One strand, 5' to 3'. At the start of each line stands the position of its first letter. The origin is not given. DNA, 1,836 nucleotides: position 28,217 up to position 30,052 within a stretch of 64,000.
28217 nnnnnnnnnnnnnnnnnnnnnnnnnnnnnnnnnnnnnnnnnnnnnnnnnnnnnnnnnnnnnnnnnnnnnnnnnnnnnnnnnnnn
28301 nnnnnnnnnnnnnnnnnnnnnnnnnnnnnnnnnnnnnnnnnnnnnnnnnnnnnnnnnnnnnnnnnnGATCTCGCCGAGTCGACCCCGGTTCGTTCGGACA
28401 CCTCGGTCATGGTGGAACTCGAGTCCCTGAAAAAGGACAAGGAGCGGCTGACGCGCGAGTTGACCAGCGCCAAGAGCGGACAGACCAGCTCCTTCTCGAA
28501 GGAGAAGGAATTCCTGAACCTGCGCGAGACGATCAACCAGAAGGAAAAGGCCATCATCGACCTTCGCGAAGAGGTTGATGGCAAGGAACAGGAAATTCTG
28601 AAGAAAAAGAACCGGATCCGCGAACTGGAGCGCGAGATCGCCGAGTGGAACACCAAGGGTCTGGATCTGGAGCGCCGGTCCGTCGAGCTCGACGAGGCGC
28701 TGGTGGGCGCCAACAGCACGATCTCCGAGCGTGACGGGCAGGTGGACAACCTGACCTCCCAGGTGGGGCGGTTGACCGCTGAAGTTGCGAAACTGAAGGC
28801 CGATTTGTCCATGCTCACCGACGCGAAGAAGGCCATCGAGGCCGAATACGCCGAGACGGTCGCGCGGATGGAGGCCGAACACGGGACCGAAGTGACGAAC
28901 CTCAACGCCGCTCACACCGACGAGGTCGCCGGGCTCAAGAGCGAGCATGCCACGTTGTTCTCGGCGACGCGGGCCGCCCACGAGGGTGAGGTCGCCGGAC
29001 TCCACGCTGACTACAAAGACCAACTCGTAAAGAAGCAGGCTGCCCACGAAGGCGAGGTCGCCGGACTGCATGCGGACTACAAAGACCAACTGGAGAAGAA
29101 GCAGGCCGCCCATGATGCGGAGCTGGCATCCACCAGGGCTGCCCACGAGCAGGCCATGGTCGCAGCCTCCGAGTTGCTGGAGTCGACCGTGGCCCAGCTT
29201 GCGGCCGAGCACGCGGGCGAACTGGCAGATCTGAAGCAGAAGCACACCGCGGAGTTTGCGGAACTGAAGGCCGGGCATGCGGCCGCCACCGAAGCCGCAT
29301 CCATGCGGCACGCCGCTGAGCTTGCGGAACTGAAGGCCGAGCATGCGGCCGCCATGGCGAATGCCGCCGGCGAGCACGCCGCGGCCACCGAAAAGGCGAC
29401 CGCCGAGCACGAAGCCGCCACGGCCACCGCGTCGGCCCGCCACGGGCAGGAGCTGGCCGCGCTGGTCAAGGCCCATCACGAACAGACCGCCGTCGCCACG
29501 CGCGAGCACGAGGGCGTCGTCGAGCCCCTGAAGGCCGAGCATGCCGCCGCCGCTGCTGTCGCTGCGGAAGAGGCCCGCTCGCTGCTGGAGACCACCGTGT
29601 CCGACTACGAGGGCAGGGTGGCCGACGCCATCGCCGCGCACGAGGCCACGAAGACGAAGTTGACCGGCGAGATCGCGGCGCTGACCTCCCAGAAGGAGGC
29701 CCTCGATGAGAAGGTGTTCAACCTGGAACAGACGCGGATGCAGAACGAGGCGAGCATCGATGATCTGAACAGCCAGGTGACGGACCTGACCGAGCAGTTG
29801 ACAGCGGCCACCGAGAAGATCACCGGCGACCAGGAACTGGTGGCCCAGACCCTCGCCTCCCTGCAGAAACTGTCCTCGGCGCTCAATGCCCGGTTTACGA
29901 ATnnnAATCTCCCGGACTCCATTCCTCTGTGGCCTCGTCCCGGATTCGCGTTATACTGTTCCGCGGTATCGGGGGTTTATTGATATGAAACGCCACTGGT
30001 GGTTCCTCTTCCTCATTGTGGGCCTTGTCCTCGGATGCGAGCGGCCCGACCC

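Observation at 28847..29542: Strict 11-residue histidine periodicity over 22 consecutive hendecads in the FrzS-like coiled coil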

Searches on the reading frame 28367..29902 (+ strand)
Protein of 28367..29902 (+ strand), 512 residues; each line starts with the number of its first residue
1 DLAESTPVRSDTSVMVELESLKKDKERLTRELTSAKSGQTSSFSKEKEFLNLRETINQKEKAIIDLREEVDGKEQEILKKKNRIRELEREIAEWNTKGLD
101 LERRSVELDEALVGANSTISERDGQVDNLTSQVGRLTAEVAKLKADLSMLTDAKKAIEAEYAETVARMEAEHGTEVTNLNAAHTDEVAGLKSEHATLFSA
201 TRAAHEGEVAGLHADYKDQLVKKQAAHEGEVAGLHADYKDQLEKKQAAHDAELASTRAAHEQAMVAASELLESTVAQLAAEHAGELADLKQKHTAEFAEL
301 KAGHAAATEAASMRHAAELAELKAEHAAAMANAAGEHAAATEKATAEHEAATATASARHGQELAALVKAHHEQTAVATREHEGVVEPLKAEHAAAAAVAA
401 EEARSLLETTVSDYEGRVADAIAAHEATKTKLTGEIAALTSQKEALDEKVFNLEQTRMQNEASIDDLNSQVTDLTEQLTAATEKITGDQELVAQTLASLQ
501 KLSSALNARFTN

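Call 49: predict_structure(alignment_id=A1)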
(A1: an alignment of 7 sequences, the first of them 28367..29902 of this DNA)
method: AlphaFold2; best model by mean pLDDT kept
length: 512 residues; sequences in the alignment: 7
mean_pLDDT: 77.6   pTM: 0.26
mean pLDDT of the five models: 77.6, 71.8, 71.7, 71.3, 66.5
residues with pLDDT >= 90: 44; 70-90: 369; 50-70: 80; < 50: 19
segments of 3 or more residues with pLDDT < 50: 1-10, 39-41
pLDDT, mean of each block of 10 residues (from residue 1): 40 73 84 67 69 86 85 85 88 90 89 91 91 89 88 85 81 72 77 77 73 70 58 50 55 62 68 73 75 74 74 75 78 74 66 69 78 78 75 78 83 86 87 88 88 90 90 90 88 87 80 58
secondary structure, 60 per line:
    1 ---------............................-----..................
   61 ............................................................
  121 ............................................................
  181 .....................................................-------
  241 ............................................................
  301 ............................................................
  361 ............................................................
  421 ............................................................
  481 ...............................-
elements in order: H10-37 H43-233 H241-511

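Call 69: fold_search(model_id=the predicted structure, library=pdb)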
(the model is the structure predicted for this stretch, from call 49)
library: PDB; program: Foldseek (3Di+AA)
matches with E <= 10: 259; with E <= 0.001: 0
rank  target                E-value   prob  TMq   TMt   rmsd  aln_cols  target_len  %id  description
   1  9y6s_7L               1.0e-01  0.63  0.16  0.06  60.7       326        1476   18  96-nm repeat of the Leishmania tarentolae doublet microtubule (released 2025-12-17)
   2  7n6g_3I               2.5e-01  0.54  0.15  0.19  25.3       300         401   18  C1 of central pair (released 2022-05-18)
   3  7sqc_O1               2.5e-01  0.44  0.15  0.12  24.4       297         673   18  Ciliary C1 central pair apparatus isolated from Chlamydomonas reinhardtii (released 2022-04-13)
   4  7n6g_3H               2.8e-01  0.51  0.15  0.24  25.3       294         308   18  C1 of central pair (released 2022-05-18)
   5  6x94                  4.7e-01  0.63  0.09  0.11   4.9        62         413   19  An orthogonal seryl-tRNA synthetase/tRNA pair for noncanonical amino acid mutagenesis in Escherichia coli (released 2020-11-04)
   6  6dkm_B                7.3e-01  0.98  0.11  0.72   1.8        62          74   22  DHD131 (released 2018-12-19)
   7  2dq3_A                7.7e-01  0.47  0.09  0.11   4.9        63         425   19  Crystal structure of aq_298 (released 2007-06-05)
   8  6dkm_D                8.2e-01  0.99  0.12  0.71   1.4        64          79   22  DHD131 (released 2018-12-19)
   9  8glv_Do               8.2e-01  0.44  0.17  0.06  45.1       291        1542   19  96-nm repeat unit of doublet microtubules from Chlamydomonas reinhardtii flagella (released 2023-05-31)
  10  3k29                  9.9e-01  0.69  0.13  0.39   9.0       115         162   17  Structure of a putative YscO homolog CT670 from Chlamydia trachomatis (released 2009-10-13)
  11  6dmp_MODEL_1_A        1.3e+00  0.97  0.13  0.79   1.2        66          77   20  De Novo Design of a Protein Heterodimer with Specificity Mediated by Hydrogen Bond Networks (released 2018-12-19)
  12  6wa9_M                1.4e+00  0.87  0.12  0.77   2.2        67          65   13  Structure of the Chlamydia pneumoniae CdsV and CdsO protein complex (released 2020-09-30)
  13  9e5c_1r               1.4e+00  0.18  0.16  0.07  27.8       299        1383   18  Cryo-EM structure of 96 nm repeat of microtubule doublet from T. brucei flagellum (released 2025-03-12)
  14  5bw9_G                1.5e+00  0.41  0.14  0.40   6.9       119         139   17  Crystal Structure of Yeast V1-ATPase in the Autoinhibited Form (released 2016-06-08)
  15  1tjl_A                1.7e+00  0.80  0.13  0.43   4.1        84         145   12  Crystal structure of transcription factor DksA from E. coli (released 2004-09-07)
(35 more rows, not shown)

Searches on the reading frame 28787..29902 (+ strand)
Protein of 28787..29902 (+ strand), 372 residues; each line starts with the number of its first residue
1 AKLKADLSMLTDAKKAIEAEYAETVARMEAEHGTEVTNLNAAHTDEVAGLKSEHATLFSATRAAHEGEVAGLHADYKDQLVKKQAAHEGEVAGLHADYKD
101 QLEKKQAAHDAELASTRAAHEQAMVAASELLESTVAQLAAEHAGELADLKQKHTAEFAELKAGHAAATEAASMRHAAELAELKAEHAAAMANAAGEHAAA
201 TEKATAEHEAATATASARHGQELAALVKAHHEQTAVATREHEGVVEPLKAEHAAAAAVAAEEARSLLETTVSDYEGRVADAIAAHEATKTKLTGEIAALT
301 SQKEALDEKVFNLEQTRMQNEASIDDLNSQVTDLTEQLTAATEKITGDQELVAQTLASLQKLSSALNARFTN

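Call 24: search_protein_representatives(protein=window:28787-29902:+)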
Query: 372 residues. Proteins with E-value up to 0.001 (for the whole library): 52; up to 1e-10: 10; up to 1e-30: 1. The best 52 are listed.
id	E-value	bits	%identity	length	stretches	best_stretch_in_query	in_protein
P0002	2.4e-78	280.4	46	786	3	1-371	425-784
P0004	8.4e-29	117.7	25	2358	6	19-231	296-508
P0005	9.0e-17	78.2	34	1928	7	19-257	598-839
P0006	6.9e-16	75.3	23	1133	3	43-255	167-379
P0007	7.5e-16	75.2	33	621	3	272-369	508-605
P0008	9.2e-16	74.9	26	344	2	17-134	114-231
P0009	3.6e-14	69.7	27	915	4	98-368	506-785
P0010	4.5e-14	69.3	21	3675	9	37-256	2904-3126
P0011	5.5e-13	65.8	29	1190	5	93-269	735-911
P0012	6.8e-13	65.5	26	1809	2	15-316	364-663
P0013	3.0e-10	56.8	22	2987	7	22-297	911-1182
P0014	3.4e-10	56.6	40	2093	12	84-129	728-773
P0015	1.8e-09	54.3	26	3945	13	8-106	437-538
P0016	4.1e-09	53.1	28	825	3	17-160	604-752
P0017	9.0e-09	52.0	27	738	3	21-267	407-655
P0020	2.5e-08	50.5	30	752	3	17-136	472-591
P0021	4.2e-08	49.8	28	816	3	16-244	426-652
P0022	2.0e-07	47.6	30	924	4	123-253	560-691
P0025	1.0e-06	45.2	26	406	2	75-344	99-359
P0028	2.9e-06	43.7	25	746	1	20-292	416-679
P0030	4.6e-06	43.1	24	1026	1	13-188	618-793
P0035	3.0e-05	40.4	28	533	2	11-169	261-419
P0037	3.3e-05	40.3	31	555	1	3-178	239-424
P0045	2.1e-04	37.6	29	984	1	10-189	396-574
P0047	2.8e-04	37.2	28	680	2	25-129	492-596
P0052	6.9e-04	35.9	27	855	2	18-158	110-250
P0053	7.0e-04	35.9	29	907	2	73-354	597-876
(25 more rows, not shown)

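Call 27: search_protein_families(library=pfam, proteins=[P0004, P0005, P0007, P0009, P0011, P0017, P0020, P0021], max_evalue=0.0001)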
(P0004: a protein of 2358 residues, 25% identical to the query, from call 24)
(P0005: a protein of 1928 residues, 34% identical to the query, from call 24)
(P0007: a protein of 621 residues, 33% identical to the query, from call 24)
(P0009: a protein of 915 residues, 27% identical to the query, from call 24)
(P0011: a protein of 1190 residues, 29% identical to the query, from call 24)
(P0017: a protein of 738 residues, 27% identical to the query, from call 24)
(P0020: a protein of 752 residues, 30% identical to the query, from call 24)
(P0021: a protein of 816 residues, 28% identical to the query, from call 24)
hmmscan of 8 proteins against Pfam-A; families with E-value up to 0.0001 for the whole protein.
P0004 (2358 aa): 5 families
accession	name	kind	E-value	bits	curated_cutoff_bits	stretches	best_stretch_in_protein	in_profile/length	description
PF01468.23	GA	-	9.9e-27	93.4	24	5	2043-2095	1-53/55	GA module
PF03382.20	DUF285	-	4.6e-14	52.6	25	1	1814-1900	2-81/120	Mycoplasma protein of unknown function, DUF285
PF21007.2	FBF1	-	1.2e-09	37.7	45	0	263-346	39-125/524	Fas-binding factor 1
PF01442.23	Apolipoprotein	-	1e-06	29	90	1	416-567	28-179/190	Apolipoprotein A1/A4/E domain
PF12474.13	PKK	-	7.6e-05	23.3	25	1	294-377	8-91/139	Polo kinase kinase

P0005 (1928 aa): 3 families
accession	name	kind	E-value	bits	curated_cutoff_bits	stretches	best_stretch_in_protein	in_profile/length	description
PF12814.13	Mcp5_PH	-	1.7e-40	138.4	25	1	1577-1694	2-118/119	Meiotic cell cortex C-terminal pleckstrin homology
PF00169.35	PH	-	1.8e-06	28.8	25.1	1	1598-1691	12-102/105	PH domain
PF21007.2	FBF1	-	7.2e-05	22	45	1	679-795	3-115/524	Fas-binding factor 1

P0007 (621 aa): 2 families
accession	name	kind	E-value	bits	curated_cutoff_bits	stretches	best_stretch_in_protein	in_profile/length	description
PF00072.30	Response_reg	-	2.9e-10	40.7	30.2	1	6-118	1-109/111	Response regulator receiver domain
PF21007.2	FBF1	-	5.8e-05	22.3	45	0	461-616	72-223/524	Fas-binding factor 1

P0009 (915 aa): 2 families
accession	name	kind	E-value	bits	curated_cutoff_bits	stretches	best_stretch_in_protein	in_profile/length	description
PF01442.23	Apolipoprotein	-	1.3e-17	64.6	90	2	282-405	64-187/190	Apolipoprotein A1/A4/E domain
PF21007.2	FBF1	-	4e-17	62.4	45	4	465-598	11-132/524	Fas-binding factor 1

P0011 (1190 aa): 0 families

P0017 (738 aa): 6 families
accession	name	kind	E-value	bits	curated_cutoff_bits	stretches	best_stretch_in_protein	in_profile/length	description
PF00036.39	EF-hand_1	-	1e-10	40.8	25.4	0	586-610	2-26/29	EF hand domain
PF13499.12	EF-hand_7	-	1.6e-09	38.4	30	1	517-602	6-58/67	EF-hand domain pair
PF13405.12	EF-hand_6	-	3.7e-09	35.9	25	0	587-611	3-27/30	EF-hand domain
PF11507.13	Transcript_VP30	-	2.8e-06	27.9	21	0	560-609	40-89/131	Ebola virus-specific transcription factor VP30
PF13833.12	EF-hand_8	-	3.7e-06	27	28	0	511-532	23-44/54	EF-hand domain pair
PF13202.12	EF-hand_5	-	9.6e-06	25.3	25.9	0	586-609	1-24/25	EF hand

P0020 (752 aa): 1 family
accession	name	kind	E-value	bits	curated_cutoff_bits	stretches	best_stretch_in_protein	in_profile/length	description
PF09823.15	DUF2357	-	3.2e-06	27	23.3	1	56-165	90-196/251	Domain of unknown function (DUF2357)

P0021 (816 aa): 0 families

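Call 66: search_protein_families(library=pfam, proteins=[P0045, P0030, P0028, P0022, P0035, P0037, P0052, P0025, P0047, P0053], max_evalue=0.0001)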
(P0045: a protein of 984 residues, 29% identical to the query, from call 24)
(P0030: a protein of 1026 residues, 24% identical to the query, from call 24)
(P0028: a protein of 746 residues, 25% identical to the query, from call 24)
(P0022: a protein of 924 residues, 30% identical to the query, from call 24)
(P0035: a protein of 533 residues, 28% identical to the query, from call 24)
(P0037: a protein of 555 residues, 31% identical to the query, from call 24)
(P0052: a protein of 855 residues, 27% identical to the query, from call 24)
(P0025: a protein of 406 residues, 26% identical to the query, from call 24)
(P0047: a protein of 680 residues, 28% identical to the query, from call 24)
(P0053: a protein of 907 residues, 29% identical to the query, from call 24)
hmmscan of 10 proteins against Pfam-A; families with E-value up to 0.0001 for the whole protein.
P0045 (984 aa): 2 families
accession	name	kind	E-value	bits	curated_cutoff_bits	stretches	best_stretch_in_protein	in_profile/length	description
PF09823.15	DUF2357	-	3e-05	23.8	23.3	1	76-158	107-188/251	Domain of unknown function (DUF2357)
PF21007.2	FBF1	-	8.9e-05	21.7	45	0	438-563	7-124/524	Fas-binding factor 1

P0030 (1026 aa): 2 families
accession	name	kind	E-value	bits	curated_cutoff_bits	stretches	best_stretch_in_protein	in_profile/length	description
PF21007.2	FBF1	-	7e-08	31.9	45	1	614-734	7-130/524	Fas-binding factor 1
PF01442.23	Apolipoprotein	-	1.5e-05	25.2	90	0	732-854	60-165/190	Apolipoprotein A1/A4/E domain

P0028 (746 aa): 0 families

P0022 (924 aa): 2 families
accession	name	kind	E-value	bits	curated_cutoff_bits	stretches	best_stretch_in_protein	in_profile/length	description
PF21007.2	FBF1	-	1.2e-08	34.5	45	1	595-795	4-206/524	Fas-binding factor 1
PF15665.10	FAM184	-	4.7e-05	23.6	32.7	1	476-656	40-202/211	Family with sequence similarity 184, A and B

P0035 (533 aa): 1 family
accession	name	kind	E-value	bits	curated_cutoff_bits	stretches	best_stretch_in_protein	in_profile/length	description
PF07902.16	Gp58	-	3.9e-07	29.2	34.5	1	238-367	128-255/594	gp58-like protein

P0037 (555 aa): 0 families

P0052 (855 aa): 2 families
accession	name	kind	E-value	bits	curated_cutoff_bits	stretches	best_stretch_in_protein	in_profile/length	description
PF01298.24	TbpB_B_D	-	3.6e-09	37.6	26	1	709-849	1-126/126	C-lobe and N-lobe beta barrels of Tf-binding protein B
PF21007.2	FBF1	-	2.3e-07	30.2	45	0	226-292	69-135/524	Fas-binding factor 1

P0025 (406 aa): 0 families

P0047 (680 aa): 0 families

P0053 (907 aa): 2 families
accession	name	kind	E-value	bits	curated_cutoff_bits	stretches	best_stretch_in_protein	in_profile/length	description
PF00072.30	Response_reg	-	7.1e-15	55.6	30.2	1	6-120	1-111/111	Response regulator receiver domain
PF06810.17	Phage_scaffold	-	2.4e-05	24.8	35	1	674-808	12-141/170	Phage capsid assembly scaffolding protein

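Call 67: list_cluster_members(proteins=[P0045, P0030, P0028, P0022, P0035, P0037, P0025, P0047, P0053, P0012])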
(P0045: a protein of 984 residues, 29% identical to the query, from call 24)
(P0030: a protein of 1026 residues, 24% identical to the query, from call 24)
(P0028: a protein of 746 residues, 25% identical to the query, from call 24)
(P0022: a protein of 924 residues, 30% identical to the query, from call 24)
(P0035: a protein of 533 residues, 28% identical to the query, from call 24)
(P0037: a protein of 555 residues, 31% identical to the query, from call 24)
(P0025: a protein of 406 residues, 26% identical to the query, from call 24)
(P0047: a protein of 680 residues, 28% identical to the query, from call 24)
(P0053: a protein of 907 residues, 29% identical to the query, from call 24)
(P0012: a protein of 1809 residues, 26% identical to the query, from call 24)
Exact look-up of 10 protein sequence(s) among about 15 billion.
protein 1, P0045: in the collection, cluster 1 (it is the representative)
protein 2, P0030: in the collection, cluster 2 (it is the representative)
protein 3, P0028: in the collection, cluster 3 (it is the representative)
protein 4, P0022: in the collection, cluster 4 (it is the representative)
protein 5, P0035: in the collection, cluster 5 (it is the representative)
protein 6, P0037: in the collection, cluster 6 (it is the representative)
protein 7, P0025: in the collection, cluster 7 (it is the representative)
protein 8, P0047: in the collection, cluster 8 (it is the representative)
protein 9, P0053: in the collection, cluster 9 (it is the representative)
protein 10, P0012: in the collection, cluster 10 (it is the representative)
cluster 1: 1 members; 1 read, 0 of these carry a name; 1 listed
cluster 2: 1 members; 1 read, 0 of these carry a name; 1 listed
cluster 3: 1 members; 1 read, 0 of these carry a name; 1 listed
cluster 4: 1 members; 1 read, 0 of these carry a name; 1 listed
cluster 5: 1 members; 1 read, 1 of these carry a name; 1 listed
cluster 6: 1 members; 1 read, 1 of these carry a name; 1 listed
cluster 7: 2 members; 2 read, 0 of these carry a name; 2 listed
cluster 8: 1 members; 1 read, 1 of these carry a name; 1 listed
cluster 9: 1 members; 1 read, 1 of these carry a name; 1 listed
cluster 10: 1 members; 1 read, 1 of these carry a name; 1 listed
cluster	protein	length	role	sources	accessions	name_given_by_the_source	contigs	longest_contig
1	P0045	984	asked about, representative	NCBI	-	-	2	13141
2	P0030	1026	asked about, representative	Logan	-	-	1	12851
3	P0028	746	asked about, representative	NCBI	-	-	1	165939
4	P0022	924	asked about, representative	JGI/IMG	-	-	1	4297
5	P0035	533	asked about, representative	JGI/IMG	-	hypothetical protein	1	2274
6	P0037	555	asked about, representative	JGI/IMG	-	hypothetical protein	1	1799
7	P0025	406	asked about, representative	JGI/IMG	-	-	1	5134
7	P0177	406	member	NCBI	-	-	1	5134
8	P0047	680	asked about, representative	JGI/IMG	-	hypothetical protein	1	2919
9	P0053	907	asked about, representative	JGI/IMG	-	DNA-binding response OmpR family regulator/chromosome segregation ATPase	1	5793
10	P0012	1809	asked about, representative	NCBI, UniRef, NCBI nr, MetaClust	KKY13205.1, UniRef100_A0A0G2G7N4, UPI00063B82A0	putative zip1 protein [Diplodia seriata] | Putative zip1 protein n=1 Tax=Diplodia seriata TaxID=420778 RepID=A0A0G2G7N4_9PEZI | status=active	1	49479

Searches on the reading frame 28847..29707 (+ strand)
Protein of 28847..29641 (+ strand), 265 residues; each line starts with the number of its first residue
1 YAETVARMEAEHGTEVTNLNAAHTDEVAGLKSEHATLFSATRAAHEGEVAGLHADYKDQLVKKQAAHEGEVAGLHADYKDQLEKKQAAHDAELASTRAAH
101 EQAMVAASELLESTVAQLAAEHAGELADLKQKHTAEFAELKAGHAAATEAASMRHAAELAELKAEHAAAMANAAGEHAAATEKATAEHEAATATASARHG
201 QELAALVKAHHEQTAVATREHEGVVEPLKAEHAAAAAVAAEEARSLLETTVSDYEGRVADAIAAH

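Call 34: search_solved_structures(query=window:28847-29641:+, max_evalue=10, show_alignments=3)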
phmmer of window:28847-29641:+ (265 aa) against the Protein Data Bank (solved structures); distinct sequences matched with E-value up to 10: 0.

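Call 72: predict_structure(alignment_id=A2)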
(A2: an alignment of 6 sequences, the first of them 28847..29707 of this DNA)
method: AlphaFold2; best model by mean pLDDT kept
length: 287 residues; sequences in the alignment: 6
mean_pLDDT: 86.8   pTM: 0.27
mean pLDDT of the five models: 86.8, 82.7, 82.4, 81.9, 76.8
residues with pLDDT >= 90: 32; 70-90: 254; 50-70: 1; < 50: 0
segments of 3 or more residues with pLDDT < 50: none
pLDDT, mean of each block of 10 residues (from residue 1): 85 89 91 89 87 88 86 88 89 86 86 86 87 87 89 89 91 87 85 84 88 86 83 84 85 87 88 86 78
secondary structure, 60 per line:
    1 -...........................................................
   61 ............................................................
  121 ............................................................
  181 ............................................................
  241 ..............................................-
elements in order: H2-286
